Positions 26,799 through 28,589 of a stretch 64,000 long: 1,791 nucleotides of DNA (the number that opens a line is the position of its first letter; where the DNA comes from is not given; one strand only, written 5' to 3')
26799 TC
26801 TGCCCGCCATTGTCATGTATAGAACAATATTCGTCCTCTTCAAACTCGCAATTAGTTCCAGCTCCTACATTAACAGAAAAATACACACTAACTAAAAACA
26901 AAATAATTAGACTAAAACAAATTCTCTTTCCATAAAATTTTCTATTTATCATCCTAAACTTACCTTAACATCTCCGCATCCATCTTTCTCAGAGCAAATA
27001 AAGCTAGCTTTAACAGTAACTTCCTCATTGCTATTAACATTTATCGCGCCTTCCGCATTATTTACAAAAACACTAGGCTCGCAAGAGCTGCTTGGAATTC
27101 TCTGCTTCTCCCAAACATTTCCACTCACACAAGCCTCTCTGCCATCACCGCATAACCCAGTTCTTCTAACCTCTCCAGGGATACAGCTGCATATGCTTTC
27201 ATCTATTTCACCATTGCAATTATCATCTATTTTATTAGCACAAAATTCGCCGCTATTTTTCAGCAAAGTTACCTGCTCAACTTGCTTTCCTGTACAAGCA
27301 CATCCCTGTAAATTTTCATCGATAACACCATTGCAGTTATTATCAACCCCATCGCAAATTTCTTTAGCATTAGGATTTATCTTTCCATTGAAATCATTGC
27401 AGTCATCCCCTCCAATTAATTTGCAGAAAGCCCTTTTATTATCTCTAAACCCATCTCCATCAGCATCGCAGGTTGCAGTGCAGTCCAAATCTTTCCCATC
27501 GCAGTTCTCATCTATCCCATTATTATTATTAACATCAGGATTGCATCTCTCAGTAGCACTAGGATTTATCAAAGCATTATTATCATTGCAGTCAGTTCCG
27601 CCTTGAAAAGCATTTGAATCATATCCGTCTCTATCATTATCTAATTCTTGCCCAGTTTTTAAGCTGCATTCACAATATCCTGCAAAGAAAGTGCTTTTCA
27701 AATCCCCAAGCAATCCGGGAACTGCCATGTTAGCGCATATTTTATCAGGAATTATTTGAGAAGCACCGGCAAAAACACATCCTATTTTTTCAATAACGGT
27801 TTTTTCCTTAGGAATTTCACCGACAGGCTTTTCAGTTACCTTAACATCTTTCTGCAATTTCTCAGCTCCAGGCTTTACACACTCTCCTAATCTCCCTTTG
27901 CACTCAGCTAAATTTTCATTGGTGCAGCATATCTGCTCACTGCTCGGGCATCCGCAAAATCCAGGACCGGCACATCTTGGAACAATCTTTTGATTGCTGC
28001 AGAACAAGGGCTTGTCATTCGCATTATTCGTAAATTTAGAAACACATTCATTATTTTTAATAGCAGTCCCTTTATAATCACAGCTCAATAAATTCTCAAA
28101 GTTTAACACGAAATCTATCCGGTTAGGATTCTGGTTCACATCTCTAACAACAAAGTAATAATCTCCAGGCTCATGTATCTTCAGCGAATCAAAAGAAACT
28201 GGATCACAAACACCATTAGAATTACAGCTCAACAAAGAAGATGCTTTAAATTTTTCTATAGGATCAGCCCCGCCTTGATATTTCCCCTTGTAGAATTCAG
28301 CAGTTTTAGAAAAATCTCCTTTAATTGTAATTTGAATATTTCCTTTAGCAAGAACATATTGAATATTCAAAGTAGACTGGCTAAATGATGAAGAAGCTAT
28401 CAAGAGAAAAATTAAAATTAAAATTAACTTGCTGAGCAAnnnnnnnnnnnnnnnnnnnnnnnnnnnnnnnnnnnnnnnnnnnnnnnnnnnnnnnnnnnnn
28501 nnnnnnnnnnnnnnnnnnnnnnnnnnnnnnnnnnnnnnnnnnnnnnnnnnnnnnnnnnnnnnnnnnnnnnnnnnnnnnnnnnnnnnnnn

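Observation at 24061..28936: Operon coupling an archaeal pilin to two large Cys-rich secreted proteins with dockerin and MopE-like repeats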

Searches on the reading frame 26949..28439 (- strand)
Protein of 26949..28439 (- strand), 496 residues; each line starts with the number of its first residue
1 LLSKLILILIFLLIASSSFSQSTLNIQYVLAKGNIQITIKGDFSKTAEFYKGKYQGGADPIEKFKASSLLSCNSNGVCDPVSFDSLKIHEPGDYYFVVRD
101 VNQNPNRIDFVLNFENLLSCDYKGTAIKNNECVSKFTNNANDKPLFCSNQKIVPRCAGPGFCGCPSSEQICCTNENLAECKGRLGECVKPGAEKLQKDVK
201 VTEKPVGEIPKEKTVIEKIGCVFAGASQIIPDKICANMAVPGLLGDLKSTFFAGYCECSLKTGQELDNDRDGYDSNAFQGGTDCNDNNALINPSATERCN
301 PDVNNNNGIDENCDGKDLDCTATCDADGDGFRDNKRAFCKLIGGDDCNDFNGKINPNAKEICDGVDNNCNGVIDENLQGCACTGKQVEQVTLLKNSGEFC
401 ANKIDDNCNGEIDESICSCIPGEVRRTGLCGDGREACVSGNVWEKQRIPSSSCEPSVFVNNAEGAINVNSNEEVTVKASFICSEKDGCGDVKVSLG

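Call 3: search_protein_families(library=pfam, proteins=[window:26949-28439:-], max_evalue=1)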
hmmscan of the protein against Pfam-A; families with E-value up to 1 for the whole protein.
window:26949-28439:- (496 aa): 1 family
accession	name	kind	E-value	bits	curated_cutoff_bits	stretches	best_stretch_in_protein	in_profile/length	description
PF11617.13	Cu-binding_MopE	-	4.4e-21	75.3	27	3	346-375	1-30/30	Putative metal-binding motif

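Call 4: search_protein_families(library=ncbifam, proteins=[window:26949-28439:-], max_evalue=1)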
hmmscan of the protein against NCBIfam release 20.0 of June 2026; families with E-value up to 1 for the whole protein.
window:26949-28439:- (496 aa): 0 families

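Call 46: search_solved_structures(query=window:26949-28439:-, max_evalue=1)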
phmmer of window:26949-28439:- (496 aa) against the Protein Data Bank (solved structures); distinct sequences matched with E-value up to 1: 2.
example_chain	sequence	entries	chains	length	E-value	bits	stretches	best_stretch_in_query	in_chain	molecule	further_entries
2vov_A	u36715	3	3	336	0.12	14.1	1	345-371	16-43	SURFACE-ASSOCIATED PROTEIN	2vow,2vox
8pxe_A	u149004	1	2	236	0.83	11.4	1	31-123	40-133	Disulfide isomerase DsbG N-terminal domain-containing protein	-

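Call 58: find_related_loci(query=A5, collection=genome_contigs, flank=7000)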
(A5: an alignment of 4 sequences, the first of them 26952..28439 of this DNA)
Query A5 (496 aa) in genome_contigs; peptide patterns used: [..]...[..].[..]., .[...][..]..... (x = any residue, [..] = any of these).
203 stretches matched a pattern; 6 encode a relative of the query (tblastn E <= 1e-3); 6 distinct loci.
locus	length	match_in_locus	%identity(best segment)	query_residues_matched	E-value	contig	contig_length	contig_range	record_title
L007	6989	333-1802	76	1-495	0e+0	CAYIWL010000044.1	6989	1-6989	MAG TPA_asm: Candidatus Woesearchaeota archaeon isolate ERP119705_co6_841 genome assembly, contig: NODE_16671_length_698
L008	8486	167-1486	44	1-482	8e-111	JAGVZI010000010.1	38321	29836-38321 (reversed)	Candidatus Woesearchaeota archaeon isolate RIFCSPLOWO2_01_FULL_35_31 rifcsplowo2_01_scaffold_1272, whole genome shotgun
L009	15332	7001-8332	41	5-484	1e-100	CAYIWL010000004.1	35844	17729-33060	MAG TPA_asm: Candidatus Woesearchaeota archaeon isolate ERP119705_co6_841 genome assembly, contig: NODE_1045_length_3584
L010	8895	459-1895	39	1-495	6e-90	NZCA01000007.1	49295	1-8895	MAG: Nanoarchaeota archaeon isolate ARS1286 44668, whole genome shotgun sequence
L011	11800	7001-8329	40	18-491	7e-90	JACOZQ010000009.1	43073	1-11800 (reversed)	MAG: Candidatus Woesearchaeota archaeon isolate NC_groundwater_209_Ag_S-0.1um_32_61 S4_GD2017_2_S1_scaffold_1288, whole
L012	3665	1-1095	43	82-482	2e-86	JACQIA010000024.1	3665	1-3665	MAG: Candidatus Aenigmatarchaeota archaeon isolate NC_groundwater_1113_Ag_S-0.1um_37_102 S_p1_S3_coassembly_k141_514645,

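Call 63: search_protein_families(library=pfam, proteins=[L008:1503-3680:+, L010:2129-3661:+, L011:8685-11798:+, L012:1055-3256:+, L010:3735-4658:+], max_evalue=0.1)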
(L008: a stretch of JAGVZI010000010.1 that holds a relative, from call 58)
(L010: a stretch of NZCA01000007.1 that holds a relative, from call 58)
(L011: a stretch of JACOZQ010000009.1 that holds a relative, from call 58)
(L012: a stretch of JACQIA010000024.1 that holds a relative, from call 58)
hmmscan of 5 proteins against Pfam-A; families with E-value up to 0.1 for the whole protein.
L008:1503-3680:+ (725 aa): 3 families
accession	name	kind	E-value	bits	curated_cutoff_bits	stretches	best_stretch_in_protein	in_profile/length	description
PF00526.23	Dicty_CTDC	-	5.8e-05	23.3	27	2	195-212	1-19/24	Dictyostelium (slime mold) repeat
PF13499.12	EF-hand_7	-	0.0027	18.4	30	0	698-712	49-63/67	EF-hand domain pair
PF00404.24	Dockerin_1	-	0.013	16.1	22.9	1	669-713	3-51/57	Dockerin type I domain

L010:2129-3661:+ (510 aa): 7 families
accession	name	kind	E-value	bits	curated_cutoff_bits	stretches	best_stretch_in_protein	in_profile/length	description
PF00036.39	EF-hand_1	-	5.6e-07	29.1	25.4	1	227-246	9-28/29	EF hand domain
PF13405.12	EF-hand_6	-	7.7e-06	25.6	25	1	227-247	9-29/30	EF-hand domain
PF13833.12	EF-hand_8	-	0.00041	20.5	28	1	227-246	34-53/54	EF-hand domain pair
PF13499.12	EF-hand_7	-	0.00069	20.4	30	0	227-244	49-66/67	EF-hand domain pair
PF00404.24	Dockerin_1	-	0.027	15.1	22.9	1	228-275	3-51/57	Dockerin type I domain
PF15215.11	FDC-SP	-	0.028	15.4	27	1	75-99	41-65/69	Follicular dendritic cell secreted peptide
PF13202.12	EF-hand_5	-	0.067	13.1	25.9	0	227-244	8-25/25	EF hand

L011:8685-11798:+ (1038 aa): 24 families
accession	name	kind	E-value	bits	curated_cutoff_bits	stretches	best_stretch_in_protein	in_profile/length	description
PF05345.18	He_PIG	-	9.8e-66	218.7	24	5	200-284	2-96/96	Putative Ig domain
PF17963.7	Big_9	-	1e-40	138.9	23.6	5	197-282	1-89/89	Bacterial Ig domain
PF00090.25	TSP_1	-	4.5e-20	72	21.6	2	614-663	2-49/49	Thrombospondin type 1 domain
PF17892.7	Cadherin_5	-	2.5e-18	66.2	26.5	3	477-528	32-86/98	Cadherin-like domain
PF22352.2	K319L-like_PKD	-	1.3e-12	47.9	27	2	207-283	4-84/84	K319L-like, PKD domain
PF19028.6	TSP1_spondin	-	1.4e-12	48.2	41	2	147-196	5-52/52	Spondin-like TSP1 domain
PF18911.6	PKD_4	-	6e-12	45.9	27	1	197-283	1-85/85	PKD domain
PF00801.26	PKD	-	3.1e-11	43.6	23.5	1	215-278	16-76/80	PKD domain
PF11617.13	Cu-binding_MopE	-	2.1e-08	34.7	27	1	575-604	1-30/30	Putative metal-binding motif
PF19077.6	Big_13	-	2.7e-08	34.7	27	0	241-284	56-101/102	Bacterial Ig-like domain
PF17803.7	Cadherin_4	-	8.9e-08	33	25.1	0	444-507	3-71/71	Bacterial cadherin-like domain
PF25275.1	Golvesin_C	-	1.4e-05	25.6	31.6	1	244-284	38-78/132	Golvesin C-terminal domain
PF13499.12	EF-hand_7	-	0.00012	22.7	30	0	302-352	10-65/67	EF-hand domain pair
PF22195.2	TSP1_CFP_C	-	0.00025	21.9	27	0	142-174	2-35/90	CFP-like, C-terminal thrombospondin type 1 domain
PF19030.6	TSP1_ADAMTS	-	0.00049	20.7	23.8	2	616-663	4-55/55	Thrombospondin type 1 domain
PF00404.24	Dockerin_1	-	0.017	15.7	22.9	1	860-907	2-49/57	Dockerin type I domain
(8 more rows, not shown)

L012:1055-3256:+ (733 aa): 1 family
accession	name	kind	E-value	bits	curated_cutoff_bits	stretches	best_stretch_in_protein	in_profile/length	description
PF00404.24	Dockerin_1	-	0.094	13.4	22.9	0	675-720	3-49/57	Dockerin type I domain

L010:3735-4658:+ (307 aa): 4 families
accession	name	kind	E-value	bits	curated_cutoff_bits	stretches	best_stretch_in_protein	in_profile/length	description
PF00404.24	Dockerin_1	-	0.011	16.3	22.9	1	24-72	2-51/57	Dockerin type I domain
PF00036.39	EF-hand_1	-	0.015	15.2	25.4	0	57-73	9-25/29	EF hand domain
PF13499.12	EF-hand_7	-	0.025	15.3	30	0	56-74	48-66/67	EF-hand domain pair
PF24816.2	Ig_CFAP65__9th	-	0.088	13.2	24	0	209-262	77-126/170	Cilia- and flagella-associated protein 65-like, Ig-like domain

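Call 98: find_related_loci(query=A5, collection=metagenome_contigs, flank=6000)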
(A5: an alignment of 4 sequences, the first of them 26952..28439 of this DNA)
Query A5 (496 aa) in metagenome_contigs; peptide patterns used: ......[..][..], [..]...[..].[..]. (x = any residue, [..] = any of these).
386 stretches matched a pattern; 9 encode a relative of the query (tblastn E <= 1e-3); 9 distinct loci.
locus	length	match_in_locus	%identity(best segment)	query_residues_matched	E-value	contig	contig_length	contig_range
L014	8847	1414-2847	80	15-496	0e+0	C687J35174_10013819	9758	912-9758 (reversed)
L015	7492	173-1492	44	1-482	5e-111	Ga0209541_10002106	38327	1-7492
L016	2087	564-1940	42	1-486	6e-111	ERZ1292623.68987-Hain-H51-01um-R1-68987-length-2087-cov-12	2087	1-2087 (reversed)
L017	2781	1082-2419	42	5-486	1e-105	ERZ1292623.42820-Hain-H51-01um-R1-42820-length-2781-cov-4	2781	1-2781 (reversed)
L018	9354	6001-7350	41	1-484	2e-101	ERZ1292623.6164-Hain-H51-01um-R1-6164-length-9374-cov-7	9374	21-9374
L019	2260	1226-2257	46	10-374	9e-90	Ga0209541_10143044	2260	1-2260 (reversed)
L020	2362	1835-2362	77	1-176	1e-85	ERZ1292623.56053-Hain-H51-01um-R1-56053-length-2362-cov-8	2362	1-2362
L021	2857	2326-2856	68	19-190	2e-74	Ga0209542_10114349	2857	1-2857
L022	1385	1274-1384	57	19-54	2e-7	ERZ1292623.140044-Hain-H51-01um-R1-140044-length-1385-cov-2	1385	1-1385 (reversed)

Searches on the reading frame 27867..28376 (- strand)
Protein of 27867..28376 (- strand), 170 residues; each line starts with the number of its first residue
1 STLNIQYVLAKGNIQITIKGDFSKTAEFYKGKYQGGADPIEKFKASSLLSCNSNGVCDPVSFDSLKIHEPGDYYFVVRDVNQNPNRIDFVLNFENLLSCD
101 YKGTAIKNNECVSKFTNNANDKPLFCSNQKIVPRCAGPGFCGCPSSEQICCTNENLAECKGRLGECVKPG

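Call 96: search_solved_structures(query=A8, max_evalue=10)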
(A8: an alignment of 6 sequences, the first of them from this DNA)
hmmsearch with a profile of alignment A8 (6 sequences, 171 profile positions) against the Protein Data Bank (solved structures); distinct sequences matched with E-value up to 10: 2.
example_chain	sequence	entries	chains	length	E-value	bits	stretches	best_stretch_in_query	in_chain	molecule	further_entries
8hcl_A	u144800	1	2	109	0.19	14.9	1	27-79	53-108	Interferon regulatory factor 10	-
5c5t_A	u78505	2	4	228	0.32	14.2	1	23-82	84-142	Prolyl 4-hydroxylase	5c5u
